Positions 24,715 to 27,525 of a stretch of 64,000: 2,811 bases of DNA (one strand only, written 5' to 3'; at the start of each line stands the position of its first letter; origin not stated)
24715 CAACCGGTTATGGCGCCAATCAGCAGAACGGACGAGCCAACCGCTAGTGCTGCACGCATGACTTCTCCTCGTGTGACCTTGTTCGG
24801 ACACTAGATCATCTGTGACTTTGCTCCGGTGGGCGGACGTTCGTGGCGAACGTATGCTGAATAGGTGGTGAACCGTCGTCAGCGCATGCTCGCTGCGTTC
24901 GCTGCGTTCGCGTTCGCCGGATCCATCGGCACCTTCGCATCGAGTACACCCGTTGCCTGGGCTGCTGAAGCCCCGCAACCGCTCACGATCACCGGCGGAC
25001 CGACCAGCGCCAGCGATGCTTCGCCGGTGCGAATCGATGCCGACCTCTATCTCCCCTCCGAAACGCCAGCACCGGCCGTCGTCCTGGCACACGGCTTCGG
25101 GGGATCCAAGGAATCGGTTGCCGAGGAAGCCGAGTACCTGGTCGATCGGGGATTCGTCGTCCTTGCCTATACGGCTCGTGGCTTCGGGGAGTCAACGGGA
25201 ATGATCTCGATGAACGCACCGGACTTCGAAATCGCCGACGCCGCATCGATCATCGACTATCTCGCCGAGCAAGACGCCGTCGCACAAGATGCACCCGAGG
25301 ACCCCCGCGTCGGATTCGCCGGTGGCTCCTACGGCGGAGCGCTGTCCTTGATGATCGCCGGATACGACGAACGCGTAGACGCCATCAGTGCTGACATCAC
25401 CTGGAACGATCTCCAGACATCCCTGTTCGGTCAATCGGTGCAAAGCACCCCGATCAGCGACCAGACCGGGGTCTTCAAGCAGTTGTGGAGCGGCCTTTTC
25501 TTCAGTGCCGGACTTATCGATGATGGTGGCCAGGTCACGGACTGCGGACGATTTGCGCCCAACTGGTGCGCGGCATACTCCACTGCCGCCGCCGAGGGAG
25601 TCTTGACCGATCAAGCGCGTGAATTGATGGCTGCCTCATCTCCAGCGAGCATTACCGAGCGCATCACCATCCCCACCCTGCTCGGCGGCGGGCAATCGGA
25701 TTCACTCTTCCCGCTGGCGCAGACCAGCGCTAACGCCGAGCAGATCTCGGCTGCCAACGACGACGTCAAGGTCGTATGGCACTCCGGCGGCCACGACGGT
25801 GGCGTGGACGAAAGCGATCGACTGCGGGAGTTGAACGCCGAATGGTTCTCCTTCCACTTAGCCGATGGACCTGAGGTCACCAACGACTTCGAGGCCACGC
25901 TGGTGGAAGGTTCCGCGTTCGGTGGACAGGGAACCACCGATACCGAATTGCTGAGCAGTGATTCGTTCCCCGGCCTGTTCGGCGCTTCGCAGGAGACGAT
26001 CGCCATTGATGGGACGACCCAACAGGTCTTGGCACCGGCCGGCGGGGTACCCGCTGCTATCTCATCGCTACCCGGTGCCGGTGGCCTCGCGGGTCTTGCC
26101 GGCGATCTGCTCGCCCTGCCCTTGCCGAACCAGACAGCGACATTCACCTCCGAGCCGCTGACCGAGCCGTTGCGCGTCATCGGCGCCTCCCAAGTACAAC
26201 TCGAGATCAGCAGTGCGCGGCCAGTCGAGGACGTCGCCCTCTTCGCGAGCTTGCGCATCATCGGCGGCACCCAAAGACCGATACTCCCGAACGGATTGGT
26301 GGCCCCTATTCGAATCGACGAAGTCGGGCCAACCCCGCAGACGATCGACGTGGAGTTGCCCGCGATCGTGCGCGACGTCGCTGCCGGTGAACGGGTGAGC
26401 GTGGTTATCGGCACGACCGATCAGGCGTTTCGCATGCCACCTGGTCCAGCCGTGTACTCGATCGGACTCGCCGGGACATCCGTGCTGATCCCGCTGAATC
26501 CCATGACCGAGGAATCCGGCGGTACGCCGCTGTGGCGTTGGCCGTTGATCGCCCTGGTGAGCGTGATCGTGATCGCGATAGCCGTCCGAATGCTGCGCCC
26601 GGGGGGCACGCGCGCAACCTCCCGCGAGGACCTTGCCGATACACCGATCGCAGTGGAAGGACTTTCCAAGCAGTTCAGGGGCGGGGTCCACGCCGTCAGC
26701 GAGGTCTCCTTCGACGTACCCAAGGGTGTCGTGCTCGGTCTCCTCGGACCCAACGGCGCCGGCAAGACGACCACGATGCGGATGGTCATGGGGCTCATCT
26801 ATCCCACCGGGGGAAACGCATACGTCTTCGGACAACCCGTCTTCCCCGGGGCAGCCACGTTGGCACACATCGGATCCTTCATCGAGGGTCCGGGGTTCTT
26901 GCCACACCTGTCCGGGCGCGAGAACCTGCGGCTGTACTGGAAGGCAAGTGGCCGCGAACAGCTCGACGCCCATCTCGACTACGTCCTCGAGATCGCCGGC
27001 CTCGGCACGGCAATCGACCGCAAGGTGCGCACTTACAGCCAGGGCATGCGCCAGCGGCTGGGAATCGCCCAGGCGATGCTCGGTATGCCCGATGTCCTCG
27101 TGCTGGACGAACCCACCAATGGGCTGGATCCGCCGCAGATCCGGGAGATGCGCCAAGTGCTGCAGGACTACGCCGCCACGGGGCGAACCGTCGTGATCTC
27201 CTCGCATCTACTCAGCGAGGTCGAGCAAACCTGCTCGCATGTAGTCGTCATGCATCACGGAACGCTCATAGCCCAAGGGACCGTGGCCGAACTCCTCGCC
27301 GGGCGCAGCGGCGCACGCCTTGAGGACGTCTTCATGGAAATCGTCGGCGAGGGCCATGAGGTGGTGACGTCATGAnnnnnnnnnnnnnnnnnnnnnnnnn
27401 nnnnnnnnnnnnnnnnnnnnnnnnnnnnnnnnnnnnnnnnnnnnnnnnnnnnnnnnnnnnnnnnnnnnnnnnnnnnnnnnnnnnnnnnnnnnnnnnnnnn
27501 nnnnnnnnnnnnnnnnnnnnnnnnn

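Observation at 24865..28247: ABC transporter whose ATPase is fused through a single TM helix to an extracellular serine hydrolase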

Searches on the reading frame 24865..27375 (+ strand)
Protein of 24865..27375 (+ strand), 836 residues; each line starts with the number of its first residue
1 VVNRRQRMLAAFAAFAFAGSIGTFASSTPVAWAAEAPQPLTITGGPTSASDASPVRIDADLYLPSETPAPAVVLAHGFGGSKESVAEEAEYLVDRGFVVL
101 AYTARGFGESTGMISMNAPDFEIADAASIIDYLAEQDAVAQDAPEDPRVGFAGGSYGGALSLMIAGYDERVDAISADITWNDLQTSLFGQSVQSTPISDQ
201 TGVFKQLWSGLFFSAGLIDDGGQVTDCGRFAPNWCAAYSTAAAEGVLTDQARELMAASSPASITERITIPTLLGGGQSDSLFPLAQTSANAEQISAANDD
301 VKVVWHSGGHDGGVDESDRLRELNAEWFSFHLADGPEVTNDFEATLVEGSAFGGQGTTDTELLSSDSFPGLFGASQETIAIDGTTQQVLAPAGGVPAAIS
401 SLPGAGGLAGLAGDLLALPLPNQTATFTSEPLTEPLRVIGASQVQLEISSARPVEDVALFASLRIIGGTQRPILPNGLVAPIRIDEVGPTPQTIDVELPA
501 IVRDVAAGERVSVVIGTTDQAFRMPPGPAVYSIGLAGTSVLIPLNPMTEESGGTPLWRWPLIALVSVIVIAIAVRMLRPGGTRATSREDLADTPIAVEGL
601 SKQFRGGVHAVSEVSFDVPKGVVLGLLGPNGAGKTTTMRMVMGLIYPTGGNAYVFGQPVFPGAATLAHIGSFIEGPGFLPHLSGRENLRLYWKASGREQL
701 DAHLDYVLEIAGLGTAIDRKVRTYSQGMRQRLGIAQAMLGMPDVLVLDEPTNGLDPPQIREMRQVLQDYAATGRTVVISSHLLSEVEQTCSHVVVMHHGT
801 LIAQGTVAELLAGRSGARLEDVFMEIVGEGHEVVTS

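Call 3: search_protein_families(library=pfam, proteins=[window:24865-27375:+], max_evalue=0.01)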
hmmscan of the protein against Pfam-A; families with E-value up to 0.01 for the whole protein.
window:24865-27375:+ (836 aa): 12 families
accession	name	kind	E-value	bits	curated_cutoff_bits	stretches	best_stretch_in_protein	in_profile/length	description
PF00005.33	ABC_tran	-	1.8e-26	93.8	25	1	612-752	2-137/137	ABC transporter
PF02129.25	Peptidase_S15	-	3.7e-21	76.4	23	1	55-310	3-260/262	X-Pro dipeptidyl-peptidase (S15 family)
PF00561.26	Abhydrolase_1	-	5.3e-13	49.6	25.8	1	70-179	1-102/245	alpha/beta hydrolase fold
PF12146.15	Hydrolase_4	-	7.6e-12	45.5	27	1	68-165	3-94/239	Serine aminopeptidase, S33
PF13304.12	AAA_21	-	1.2e-10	42.4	27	1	721-783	235-300/304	AAA domain, putative AbiEii toxin, Type IV TA system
PF12697.13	Abhydrolase_6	-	1.4e-10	42.7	26.3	1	72-318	1-212/217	Alpha/beta hydrolase family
PF01738.24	DLH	-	4.1e-09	36.8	21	1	57-173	1-123/217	Dienelactone hydrolase family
PF00326.27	Peptidase_S9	-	8.9e-08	32.3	22.6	1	86-170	4-88/213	Prolyl oligopeptidase family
PF08530.16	PepX_C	-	5.4e-07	30.2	22.5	1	423-522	78-183/217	X-Pro dipeptidyl-peptidase C-terminal non-catalytic domain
PF05448.18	AXE1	-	3.8e-05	23.1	21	1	55-178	67-207/321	Acetyl xylan esterase (AXE1)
PF20434.5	BD-FAE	-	0.00052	20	26.8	1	60-288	2-209/215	BD-FAE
PF12740.14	PETase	-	0.004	17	28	0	62-182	45-160/263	PET hydrolase-like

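Call 4: search_protein_families(library=ncbifam, proteins=[window:24865-27375:+], max_evalue=0.01)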
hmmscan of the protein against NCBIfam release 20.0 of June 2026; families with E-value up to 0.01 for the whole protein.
window:24865-27375:+ (836 aa): 200 families (the best 25 are shown)
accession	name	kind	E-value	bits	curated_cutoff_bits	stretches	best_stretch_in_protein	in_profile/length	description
TIGR03740.1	galliderm_ABC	subfamily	1.5e-54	185.1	309.75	1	597-827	3-222/223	lantibiotic protection ABC transporter ATP-binding subunit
TIGR01188.1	drrA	subfamily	1.3e-52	179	312.45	1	606-811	4-212/302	daunorubicin resistance ABC transporter, ATP-binding protein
TIGR03522.1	GldA_ABC_ATP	equivalog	2.9e-45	155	402.6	1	595-814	3-223/301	gliding motility-associated ABC transporter ATP-binding subunit GldA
NF010060.0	PRK13537.1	equivalog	9.3e-44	149.6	521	1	591-822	12-245/314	nodulation factor ABC transporter ATP-binding protein NodI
NF033858.1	ABC2_perm_RbbA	equivalog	3e-43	147.9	1050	1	589-829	261-503/909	ribosome-associated ATPase/putative transporter RbbA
NF010059.0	PRK13536.1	equivalog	1e-39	136.2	549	1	587-822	36-273/342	nodulation factor ABC transporter ATP-binding protein NodI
TIGR03864.1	PQQ_ABC_ATP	hypoth_equivalog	3.1e-37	128.3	302.25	1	595-825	2-234/236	ABC transporter, ATP-binding subunit, PQQ-dependent alcohol dehydrogenase system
TIGR01288.1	nodI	equivalog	8.8e-37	126.7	424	1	594-821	4-233/303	nodulation factor ABC transporter ATP-binding protein NodI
TIGR04406.1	LPS_export_lptB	equivalog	4.8e-32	111.2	240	1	596-814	3-226/239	LPS export ABC transporter ATP-binding protein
TIGR03873.1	F420-0_ABC_ATP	hypoth_equivalog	2.4e-31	108.9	372.4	2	684-812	99-226/256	putative F420-0 ABC transporter ATP-binding protein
TIGR02142.1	modC_ABC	equivalog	3.4e-30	105.5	285.05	1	613-812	15-221/353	molybdenum ABC transporter ATP-binding protein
NF047568.1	PSM_export_PmtC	equivalog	1.8e-29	103.1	375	1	601-804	7-201/290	phenol-soluble modulin export ABC transporter ATP-binding protein PmtC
TIGR02857.1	CydD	equivalog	5.9e-29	101.4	435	1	588-795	312-528/529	thiol reductant ABC exporter subunit CydD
TIGR03410.1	urea_trans_UrtE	equivalog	6.8e-29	100.9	285.8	1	604-810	9-219/230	urea ABC transporter ATP-binding subunit UrtE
NF047565.1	PSM_export_PmtA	equivalog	1.7e-28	99.7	350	1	608-811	14-216/282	phenol-soluble modulin export ABC transporter ATP-binding protein PmtA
TIGR02673.1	FtsE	equivalog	2.6e-27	95.9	264.85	1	596-799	3-213/214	cell division ATP-binding protein FtsE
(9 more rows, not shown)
